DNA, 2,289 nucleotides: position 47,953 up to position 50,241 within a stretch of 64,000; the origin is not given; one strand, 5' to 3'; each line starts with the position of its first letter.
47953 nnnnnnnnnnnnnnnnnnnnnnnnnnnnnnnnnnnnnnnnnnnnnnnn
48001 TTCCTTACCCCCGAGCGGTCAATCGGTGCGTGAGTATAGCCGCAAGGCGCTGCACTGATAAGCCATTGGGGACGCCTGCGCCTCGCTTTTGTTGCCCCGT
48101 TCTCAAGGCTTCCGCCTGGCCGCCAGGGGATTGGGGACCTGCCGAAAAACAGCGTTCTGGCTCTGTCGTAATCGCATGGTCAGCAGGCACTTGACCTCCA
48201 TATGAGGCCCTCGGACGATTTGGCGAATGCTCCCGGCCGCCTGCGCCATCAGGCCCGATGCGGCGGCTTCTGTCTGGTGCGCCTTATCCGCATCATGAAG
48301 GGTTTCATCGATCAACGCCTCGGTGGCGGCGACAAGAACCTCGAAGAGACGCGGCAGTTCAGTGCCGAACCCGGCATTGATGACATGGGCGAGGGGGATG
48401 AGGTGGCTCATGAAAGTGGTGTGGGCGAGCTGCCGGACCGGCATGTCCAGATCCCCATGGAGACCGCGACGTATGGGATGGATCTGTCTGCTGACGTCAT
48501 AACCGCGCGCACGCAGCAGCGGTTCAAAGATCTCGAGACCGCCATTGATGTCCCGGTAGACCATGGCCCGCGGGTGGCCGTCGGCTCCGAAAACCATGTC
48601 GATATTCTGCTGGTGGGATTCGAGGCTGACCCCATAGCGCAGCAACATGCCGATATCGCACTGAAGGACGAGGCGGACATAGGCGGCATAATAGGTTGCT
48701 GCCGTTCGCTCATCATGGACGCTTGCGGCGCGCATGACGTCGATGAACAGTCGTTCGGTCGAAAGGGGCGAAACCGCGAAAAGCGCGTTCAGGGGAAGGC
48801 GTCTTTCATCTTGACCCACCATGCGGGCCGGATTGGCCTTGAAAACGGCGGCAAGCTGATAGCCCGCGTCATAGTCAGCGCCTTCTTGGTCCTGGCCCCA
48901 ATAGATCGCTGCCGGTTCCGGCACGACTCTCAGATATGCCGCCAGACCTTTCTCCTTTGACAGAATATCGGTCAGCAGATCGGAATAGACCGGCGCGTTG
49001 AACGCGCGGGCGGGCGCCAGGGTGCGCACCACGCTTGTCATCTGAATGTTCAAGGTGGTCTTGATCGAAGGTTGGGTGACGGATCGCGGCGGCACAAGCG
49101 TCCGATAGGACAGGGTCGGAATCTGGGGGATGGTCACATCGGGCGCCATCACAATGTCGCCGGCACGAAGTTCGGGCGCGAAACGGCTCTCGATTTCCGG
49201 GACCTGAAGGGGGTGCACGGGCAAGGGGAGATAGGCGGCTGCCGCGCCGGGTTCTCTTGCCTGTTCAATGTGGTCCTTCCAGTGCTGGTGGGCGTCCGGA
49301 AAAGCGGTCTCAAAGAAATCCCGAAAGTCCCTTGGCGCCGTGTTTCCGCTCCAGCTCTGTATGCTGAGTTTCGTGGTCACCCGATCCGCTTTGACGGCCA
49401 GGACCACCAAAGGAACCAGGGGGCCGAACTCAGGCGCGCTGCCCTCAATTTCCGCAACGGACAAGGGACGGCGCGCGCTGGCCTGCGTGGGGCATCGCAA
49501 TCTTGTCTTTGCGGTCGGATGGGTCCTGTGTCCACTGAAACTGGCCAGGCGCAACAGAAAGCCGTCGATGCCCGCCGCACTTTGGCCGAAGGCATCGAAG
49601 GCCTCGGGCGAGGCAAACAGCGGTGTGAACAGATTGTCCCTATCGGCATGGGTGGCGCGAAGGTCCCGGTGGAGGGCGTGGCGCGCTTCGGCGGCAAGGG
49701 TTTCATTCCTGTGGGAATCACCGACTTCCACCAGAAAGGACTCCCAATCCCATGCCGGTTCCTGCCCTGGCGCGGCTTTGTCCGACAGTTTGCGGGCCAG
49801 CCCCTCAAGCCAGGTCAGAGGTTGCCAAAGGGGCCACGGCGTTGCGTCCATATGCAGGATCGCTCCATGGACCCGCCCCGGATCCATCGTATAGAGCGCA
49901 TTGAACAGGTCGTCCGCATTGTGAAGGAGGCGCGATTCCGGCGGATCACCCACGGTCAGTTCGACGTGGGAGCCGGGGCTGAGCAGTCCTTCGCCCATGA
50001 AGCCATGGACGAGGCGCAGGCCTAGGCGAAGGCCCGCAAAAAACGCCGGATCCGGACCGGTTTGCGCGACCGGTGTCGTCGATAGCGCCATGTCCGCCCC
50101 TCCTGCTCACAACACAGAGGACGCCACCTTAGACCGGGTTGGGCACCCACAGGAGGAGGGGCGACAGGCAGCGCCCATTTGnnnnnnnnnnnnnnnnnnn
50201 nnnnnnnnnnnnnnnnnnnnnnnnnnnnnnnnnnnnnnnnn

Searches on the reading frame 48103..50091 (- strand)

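Call 64: search_protein_families(library=pfam, max_evalue=0.00001, proteins=[window:48103-50091:-])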
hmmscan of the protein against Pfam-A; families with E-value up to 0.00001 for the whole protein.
window:48103-50091:- (662 aa): 2 families
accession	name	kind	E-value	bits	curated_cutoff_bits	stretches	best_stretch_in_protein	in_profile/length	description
PF04183.18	IucA_IucC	-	9.4e-40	137.1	25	1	185-439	10-239/239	IucA / IucC family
PF06276.17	FhuF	-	1e-17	65.5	25.2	1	469-646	5-158/161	Ferric iron reductase FhuF-like transporter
